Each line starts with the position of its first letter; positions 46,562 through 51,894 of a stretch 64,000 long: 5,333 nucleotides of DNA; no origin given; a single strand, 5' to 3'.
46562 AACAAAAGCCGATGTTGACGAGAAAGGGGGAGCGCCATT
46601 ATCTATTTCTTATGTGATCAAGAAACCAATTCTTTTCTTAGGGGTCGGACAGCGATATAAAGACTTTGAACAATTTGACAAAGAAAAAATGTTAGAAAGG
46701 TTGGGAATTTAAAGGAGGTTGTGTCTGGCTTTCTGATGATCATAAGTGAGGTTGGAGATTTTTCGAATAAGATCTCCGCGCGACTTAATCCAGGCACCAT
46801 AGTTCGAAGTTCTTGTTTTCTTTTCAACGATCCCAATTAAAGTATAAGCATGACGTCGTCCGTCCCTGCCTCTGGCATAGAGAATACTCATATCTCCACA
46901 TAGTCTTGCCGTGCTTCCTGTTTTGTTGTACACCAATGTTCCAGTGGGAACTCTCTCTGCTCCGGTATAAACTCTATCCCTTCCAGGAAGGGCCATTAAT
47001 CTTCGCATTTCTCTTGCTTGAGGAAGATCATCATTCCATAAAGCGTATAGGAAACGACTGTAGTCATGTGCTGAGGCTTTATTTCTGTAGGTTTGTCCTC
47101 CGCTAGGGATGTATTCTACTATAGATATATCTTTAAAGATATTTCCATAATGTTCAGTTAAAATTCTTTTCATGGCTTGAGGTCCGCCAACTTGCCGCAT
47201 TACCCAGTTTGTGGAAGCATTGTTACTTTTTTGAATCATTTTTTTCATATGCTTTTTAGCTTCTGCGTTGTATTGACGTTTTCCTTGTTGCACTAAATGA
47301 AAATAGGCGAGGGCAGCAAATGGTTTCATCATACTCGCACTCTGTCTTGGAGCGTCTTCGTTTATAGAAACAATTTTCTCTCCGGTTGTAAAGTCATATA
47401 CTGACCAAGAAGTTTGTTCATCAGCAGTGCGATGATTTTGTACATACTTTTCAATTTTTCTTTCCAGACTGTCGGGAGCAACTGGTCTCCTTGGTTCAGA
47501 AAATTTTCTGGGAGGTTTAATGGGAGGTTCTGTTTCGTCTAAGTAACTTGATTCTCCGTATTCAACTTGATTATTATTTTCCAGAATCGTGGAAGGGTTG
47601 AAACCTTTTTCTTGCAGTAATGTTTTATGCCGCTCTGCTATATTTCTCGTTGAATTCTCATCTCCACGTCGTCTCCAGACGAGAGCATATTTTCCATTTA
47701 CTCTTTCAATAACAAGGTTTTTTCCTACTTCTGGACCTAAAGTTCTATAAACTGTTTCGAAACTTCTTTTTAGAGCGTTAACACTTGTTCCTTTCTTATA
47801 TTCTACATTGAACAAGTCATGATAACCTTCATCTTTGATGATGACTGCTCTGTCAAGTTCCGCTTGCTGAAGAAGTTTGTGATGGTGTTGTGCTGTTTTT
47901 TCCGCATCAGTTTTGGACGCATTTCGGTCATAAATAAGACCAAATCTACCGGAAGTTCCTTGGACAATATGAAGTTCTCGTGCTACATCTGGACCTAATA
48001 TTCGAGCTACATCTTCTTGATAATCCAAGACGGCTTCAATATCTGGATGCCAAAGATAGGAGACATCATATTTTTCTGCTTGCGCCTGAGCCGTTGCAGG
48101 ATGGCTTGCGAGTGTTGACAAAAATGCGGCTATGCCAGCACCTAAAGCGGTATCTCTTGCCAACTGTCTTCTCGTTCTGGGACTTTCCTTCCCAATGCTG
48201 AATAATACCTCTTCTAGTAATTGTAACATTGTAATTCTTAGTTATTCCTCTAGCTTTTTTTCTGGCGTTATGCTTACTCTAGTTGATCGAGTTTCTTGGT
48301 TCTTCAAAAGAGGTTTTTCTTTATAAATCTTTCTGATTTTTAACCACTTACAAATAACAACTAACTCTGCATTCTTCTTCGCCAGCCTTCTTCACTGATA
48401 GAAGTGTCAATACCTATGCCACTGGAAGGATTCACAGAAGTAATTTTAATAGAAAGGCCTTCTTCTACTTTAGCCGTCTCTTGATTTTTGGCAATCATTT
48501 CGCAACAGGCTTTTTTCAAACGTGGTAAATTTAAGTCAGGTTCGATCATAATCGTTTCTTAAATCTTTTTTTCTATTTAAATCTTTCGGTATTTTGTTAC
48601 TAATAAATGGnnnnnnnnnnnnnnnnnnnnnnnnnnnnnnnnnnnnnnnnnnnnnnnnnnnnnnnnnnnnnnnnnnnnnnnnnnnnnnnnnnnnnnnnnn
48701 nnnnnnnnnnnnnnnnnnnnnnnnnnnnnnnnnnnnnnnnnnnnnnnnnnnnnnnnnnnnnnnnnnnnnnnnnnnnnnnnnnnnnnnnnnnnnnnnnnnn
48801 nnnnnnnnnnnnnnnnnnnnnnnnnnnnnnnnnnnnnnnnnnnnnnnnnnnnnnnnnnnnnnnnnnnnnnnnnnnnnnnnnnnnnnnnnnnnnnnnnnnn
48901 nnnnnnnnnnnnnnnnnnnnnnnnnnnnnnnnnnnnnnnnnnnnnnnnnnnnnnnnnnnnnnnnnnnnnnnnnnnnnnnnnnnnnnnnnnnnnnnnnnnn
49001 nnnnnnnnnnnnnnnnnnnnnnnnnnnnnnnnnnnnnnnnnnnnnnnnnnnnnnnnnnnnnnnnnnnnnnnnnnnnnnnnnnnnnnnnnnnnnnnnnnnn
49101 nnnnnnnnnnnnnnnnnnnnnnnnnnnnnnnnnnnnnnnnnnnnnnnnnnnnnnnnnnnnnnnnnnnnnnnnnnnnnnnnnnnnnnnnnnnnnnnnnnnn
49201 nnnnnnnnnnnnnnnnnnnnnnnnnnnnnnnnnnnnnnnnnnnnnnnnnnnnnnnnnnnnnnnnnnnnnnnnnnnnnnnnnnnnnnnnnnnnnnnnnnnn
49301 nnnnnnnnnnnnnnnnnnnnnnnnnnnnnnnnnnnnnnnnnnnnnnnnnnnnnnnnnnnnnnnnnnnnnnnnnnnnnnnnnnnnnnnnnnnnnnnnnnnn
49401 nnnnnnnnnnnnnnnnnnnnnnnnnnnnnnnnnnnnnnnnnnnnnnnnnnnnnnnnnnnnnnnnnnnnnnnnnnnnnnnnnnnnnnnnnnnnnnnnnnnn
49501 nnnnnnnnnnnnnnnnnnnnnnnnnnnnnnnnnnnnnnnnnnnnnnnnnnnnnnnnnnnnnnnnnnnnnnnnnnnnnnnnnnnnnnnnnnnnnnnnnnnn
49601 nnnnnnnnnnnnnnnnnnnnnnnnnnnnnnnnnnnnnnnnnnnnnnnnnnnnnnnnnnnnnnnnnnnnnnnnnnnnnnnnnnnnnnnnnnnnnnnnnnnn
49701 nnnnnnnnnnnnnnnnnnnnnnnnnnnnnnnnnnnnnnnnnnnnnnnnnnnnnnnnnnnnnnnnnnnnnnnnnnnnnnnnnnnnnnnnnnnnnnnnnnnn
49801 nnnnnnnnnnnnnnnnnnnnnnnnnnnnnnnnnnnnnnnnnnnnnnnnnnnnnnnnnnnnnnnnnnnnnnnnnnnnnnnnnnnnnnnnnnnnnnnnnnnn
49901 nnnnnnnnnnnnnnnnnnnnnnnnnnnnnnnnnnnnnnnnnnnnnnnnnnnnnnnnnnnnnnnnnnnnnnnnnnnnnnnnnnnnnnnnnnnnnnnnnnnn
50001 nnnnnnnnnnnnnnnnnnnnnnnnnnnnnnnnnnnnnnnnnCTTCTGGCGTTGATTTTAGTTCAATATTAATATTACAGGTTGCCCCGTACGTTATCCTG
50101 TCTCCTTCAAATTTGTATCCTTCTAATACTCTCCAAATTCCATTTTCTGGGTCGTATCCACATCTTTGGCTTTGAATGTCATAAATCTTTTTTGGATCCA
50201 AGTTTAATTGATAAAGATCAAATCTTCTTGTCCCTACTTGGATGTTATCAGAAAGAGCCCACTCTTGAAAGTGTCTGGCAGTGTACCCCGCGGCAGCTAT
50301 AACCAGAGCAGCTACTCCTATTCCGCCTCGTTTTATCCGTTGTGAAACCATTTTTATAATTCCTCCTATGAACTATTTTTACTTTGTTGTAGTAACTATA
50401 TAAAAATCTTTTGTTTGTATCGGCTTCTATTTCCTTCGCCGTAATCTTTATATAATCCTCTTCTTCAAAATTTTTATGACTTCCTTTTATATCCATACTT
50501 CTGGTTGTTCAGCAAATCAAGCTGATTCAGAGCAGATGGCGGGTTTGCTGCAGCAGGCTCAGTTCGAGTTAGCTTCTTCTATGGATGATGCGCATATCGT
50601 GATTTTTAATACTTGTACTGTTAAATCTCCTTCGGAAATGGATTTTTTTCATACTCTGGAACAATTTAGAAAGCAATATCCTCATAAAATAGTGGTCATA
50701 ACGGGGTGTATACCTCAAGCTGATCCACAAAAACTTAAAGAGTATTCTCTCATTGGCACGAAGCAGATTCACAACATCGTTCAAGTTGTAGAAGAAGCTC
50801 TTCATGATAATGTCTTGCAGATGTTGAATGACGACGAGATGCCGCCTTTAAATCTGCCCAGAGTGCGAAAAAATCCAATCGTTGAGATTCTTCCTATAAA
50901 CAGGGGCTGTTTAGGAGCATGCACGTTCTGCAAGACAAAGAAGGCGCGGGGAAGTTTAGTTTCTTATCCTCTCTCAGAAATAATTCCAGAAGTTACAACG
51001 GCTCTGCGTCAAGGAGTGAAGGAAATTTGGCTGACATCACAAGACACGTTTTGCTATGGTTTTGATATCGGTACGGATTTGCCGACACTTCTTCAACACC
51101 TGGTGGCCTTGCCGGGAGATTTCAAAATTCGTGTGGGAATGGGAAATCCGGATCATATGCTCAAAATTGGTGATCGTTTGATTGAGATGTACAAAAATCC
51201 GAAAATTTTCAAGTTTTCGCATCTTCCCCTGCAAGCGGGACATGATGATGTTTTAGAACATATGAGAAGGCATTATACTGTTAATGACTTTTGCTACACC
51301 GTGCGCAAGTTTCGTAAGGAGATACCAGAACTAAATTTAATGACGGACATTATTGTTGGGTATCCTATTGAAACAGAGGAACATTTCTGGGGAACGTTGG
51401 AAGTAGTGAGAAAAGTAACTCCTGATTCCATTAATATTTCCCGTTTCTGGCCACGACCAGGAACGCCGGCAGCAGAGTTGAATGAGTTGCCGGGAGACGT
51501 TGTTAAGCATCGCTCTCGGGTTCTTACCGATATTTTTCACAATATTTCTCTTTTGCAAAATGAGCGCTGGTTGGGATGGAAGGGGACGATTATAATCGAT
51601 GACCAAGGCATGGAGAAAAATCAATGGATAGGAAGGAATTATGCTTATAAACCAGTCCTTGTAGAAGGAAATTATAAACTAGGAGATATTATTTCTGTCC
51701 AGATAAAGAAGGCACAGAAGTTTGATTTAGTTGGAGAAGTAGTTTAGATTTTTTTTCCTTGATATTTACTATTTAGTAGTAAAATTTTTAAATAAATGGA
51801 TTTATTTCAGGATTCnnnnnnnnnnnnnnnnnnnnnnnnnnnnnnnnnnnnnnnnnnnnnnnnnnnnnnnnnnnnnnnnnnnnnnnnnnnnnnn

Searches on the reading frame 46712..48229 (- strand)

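Call 16: search_protein_families(library=pfam, proteins=[window:46712-48229:-], max_evalue=0.1)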
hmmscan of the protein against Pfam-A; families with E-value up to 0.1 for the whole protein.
window:46712-48229:- (506 aa): 3 families
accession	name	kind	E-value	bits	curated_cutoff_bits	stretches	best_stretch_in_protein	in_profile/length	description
PF13354.11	Beta-lactamase2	-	8.5e-19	68.2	22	2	325-456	76-204/214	Beta-lactamase enzyme family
PF00144.29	Beta-lactamase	-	6.1e-05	22.8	27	1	280-329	38-84/329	Beta-lactamase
PF02113.21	Peptidase_S13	-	0.0076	15.5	22.8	0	256-310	2-56/444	D-Ala-D-Ala carboxypeptidase 3 (S13) family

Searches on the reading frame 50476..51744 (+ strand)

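Call 16: search_protein_families(library=pfam, proteins=[window:50476-51744:+], max_evalue=0.1)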
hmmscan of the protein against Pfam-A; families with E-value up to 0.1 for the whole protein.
window:50476-51744:+ (423 aa): 4 families
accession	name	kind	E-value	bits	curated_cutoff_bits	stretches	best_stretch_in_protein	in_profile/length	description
PF00919.26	UPF0004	-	4.2e-24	84.8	27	1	4-89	2-88/98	Uncharacterized protein family UPF0004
PF04055.27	Radical_SAM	-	1.1e-20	74.9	29.5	1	140-309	2-164/166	Radical SAM superfamily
PF01938.26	TRAM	-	9.7e-07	29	21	1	371-423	9-61/61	TRAM domain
PF18693.7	TRAM_2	-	2.2e-05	25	27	1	371-423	6-63/63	TRAM domain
